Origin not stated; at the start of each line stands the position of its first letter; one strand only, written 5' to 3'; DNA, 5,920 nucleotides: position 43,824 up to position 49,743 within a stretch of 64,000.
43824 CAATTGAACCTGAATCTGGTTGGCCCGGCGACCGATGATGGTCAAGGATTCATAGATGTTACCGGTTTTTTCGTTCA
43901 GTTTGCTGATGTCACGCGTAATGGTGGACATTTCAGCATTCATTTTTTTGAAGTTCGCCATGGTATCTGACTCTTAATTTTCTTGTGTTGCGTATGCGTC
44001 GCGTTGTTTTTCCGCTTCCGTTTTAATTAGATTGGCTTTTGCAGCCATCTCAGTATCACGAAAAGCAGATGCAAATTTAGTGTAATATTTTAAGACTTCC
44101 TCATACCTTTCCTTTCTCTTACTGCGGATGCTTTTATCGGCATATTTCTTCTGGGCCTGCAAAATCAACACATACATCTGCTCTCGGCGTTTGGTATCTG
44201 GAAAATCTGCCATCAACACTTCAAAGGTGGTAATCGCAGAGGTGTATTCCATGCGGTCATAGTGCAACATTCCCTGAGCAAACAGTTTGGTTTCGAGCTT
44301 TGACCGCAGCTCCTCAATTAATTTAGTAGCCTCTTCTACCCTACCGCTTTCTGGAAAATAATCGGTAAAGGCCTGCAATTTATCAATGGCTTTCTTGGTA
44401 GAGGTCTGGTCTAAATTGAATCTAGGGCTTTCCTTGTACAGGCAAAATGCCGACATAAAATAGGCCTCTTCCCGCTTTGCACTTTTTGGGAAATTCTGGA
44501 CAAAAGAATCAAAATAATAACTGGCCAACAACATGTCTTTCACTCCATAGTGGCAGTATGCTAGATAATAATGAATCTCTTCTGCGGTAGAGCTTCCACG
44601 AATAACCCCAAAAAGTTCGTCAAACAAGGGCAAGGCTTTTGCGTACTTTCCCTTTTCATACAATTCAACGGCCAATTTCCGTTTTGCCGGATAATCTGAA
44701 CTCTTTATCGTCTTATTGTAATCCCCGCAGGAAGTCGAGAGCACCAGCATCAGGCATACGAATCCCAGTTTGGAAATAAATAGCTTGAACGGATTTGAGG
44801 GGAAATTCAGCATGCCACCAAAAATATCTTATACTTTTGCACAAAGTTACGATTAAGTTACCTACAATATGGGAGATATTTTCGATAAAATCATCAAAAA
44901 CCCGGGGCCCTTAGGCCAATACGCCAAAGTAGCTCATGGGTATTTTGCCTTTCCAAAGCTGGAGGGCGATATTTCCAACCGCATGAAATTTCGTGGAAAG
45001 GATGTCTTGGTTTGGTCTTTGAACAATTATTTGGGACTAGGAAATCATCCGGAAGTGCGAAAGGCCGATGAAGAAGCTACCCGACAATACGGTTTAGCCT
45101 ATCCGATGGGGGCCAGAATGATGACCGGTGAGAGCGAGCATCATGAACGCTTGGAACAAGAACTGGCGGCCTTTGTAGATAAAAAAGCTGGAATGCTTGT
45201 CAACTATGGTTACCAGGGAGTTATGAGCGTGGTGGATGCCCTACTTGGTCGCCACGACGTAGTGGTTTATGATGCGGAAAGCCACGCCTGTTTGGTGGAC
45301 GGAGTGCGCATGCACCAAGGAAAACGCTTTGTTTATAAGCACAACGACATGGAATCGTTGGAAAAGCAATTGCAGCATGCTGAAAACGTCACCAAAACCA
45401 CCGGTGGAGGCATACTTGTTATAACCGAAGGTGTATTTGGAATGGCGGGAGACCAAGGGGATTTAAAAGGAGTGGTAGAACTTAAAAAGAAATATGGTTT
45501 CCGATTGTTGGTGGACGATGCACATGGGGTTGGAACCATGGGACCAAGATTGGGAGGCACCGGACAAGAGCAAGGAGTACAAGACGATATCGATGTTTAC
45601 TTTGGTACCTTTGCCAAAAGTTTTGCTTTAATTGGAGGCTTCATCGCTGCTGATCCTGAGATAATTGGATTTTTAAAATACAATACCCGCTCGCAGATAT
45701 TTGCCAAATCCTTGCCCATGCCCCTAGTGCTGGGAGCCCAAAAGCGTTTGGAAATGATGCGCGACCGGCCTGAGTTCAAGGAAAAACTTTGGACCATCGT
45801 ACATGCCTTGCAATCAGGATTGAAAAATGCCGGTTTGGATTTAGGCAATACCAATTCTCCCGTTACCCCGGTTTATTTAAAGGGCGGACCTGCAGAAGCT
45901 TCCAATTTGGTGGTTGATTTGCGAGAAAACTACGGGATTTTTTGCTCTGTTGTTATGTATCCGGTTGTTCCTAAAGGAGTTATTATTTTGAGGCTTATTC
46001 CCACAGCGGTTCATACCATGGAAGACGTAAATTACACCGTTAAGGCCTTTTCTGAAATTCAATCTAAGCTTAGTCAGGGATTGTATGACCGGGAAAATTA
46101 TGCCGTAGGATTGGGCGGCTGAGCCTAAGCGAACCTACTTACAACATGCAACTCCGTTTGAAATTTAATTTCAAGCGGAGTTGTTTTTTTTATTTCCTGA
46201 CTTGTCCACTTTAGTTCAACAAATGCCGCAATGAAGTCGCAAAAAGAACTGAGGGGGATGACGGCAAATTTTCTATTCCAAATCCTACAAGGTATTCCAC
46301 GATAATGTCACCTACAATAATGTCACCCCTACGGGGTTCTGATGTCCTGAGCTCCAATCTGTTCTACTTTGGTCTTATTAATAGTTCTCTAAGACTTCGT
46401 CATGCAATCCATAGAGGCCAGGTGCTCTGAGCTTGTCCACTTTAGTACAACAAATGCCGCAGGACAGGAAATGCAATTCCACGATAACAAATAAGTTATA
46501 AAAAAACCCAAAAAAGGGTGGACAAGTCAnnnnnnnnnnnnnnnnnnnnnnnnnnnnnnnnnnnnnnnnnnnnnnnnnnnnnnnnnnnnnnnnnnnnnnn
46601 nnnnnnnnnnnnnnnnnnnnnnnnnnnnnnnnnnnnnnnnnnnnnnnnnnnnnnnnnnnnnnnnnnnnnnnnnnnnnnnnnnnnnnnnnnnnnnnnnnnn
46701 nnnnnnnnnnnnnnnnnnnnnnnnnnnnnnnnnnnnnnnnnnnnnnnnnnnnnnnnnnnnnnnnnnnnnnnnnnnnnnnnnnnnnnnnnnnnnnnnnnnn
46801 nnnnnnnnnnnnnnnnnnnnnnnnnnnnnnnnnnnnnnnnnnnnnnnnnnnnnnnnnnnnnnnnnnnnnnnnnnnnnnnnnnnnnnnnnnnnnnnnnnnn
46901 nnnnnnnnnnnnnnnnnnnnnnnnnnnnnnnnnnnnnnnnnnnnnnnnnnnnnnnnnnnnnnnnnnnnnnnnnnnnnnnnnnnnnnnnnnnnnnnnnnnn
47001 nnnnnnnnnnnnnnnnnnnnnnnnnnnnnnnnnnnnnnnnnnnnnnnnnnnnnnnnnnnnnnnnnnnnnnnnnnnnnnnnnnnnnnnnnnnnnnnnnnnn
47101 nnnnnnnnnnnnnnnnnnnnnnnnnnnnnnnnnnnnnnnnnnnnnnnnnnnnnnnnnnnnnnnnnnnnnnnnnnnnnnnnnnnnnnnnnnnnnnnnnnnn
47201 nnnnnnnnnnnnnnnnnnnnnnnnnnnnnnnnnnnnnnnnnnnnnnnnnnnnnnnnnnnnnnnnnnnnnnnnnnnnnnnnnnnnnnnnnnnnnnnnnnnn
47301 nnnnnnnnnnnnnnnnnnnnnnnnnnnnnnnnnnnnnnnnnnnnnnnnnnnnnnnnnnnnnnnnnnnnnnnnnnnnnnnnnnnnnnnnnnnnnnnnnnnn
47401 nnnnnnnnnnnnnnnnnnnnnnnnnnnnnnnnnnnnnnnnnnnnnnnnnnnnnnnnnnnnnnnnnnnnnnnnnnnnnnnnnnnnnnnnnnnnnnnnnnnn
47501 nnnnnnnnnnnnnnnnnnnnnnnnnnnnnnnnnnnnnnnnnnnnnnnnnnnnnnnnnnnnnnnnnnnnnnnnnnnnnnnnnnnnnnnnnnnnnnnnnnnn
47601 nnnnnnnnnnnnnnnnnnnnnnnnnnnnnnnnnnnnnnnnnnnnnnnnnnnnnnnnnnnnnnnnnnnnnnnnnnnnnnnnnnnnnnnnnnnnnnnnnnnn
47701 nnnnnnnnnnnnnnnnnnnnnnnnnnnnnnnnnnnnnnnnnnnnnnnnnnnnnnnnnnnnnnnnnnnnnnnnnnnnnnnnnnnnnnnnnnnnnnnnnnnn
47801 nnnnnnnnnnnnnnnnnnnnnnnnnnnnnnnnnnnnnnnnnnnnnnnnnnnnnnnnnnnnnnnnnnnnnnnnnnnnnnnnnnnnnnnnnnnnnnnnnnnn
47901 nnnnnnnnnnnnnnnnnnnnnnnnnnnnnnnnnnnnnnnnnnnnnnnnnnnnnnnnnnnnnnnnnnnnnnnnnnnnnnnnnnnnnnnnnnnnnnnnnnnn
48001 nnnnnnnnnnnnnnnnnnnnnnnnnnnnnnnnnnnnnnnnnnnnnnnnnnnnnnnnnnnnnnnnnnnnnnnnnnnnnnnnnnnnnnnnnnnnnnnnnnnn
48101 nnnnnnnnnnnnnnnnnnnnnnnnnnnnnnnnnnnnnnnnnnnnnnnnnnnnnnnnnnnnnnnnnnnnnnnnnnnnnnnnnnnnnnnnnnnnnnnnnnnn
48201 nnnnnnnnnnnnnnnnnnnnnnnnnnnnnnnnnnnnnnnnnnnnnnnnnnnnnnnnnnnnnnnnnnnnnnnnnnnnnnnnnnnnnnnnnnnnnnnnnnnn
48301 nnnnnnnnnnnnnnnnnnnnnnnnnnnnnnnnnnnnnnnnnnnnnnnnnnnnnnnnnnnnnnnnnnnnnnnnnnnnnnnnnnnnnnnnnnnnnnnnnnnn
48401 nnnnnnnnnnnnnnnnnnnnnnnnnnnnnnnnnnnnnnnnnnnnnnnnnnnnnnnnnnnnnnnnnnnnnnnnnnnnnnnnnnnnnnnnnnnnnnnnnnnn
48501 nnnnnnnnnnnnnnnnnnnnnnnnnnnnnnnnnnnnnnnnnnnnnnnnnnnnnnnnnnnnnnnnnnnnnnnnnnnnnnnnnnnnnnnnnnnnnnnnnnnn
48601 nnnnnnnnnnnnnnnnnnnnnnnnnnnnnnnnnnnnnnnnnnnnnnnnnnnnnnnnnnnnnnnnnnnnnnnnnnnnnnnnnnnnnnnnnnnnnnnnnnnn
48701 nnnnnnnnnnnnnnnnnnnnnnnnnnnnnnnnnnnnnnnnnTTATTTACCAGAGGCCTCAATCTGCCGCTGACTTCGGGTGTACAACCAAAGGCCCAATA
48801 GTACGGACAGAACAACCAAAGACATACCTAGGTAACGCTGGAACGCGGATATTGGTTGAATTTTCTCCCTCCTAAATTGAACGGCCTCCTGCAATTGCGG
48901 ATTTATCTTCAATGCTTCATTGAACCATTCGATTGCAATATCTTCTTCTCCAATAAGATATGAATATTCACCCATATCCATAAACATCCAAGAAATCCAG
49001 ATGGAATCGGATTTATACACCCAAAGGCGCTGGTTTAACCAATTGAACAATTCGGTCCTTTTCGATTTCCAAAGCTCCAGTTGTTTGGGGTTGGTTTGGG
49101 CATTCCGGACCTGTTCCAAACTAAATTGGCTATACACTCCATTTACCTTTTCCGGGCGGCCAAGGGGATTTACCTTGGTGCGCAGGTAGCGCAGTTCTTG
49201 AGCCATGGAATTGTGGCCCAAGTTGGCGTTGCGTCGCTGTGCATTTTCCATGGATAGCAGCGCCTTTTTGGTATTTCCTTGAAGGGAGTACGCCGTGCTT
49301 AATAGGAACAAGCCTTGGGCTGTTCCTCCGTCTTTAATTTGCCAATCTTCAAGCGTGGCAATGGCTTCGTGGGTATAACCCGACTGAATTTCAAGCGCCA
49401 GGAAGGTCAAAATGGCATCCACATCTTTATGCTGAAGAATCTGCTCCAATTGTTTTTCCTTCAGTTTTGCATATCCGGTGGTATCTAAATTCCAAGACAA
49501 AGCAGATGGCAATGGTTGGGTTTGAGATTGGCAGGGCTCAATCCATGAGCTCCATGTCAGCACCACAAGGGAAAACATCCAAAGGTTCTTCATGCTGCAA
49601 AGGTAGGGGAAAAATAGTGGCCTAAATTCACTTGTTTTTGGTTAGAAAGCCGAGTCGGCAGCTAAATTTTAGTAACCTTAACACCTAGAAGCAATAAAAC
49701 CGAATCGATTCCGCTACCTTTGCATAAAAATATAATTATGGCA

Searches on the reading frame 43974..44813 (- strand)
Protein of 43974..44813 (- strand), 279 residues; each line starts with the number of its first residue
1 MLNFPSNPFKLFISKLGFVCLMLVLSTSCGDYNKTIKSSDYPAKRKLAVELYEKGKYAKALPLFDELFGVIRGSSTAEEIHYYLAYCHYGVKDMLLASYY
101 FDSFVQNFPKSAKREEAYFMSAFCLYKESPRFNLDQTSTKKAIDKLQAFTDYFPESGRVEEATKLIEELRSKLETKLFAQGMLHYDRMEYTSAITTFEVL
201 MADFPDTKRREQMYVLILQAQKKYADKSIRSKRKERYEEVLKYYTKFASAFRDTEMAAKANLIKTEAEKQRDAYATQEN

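Call 63: search_protein_families(library=pfam, proteins=[window:43974-44813:-], max_evalue=0.00001)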
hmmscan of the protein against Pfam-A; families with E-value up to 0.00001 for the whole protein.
window:43974-44813:- (279 aa): 2 families
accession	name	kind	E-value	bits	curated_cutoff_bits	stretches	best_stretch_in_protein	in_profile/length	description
PF13525.12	YfiO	-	5.8e-19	69.1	25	1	48-228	12-195/203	Outer membrane lipoprotein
PF13174.12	TPR_6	-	7.8e-10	39.2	26.3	0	177-207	3-33/33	Tetratricopeptide repeat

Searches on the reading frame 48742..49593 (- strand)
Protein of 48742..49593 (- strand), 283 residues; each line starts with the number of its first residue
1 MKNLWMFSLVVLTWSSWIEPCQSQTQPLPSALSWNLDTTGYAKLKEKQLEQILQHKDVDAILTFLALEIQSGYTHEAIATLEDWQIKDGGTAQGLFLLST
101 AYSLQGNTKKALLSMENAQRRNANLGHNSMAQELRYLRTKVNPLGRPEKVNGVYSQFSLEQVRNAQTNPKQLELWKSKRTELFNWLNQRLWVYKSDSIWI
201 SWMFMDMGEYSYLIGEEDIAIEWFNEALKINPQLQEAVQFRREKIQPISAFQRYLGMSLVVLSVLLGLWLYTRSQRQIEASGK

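Call 63: search_protein_families(library=pfam, proteins=[window:48742-49593:-], max_evalue=0.00001)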
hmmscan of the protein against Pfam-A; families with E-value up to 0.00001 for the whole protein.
window:48742-49593:- (283 aa): 1 family
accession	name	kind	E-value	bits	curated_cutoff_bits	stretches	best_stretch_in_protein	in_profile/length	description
PF07719.23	TPR_2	-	1.2e-06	28.6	27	0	207-233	7-33/34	Tetratricopeptide repeat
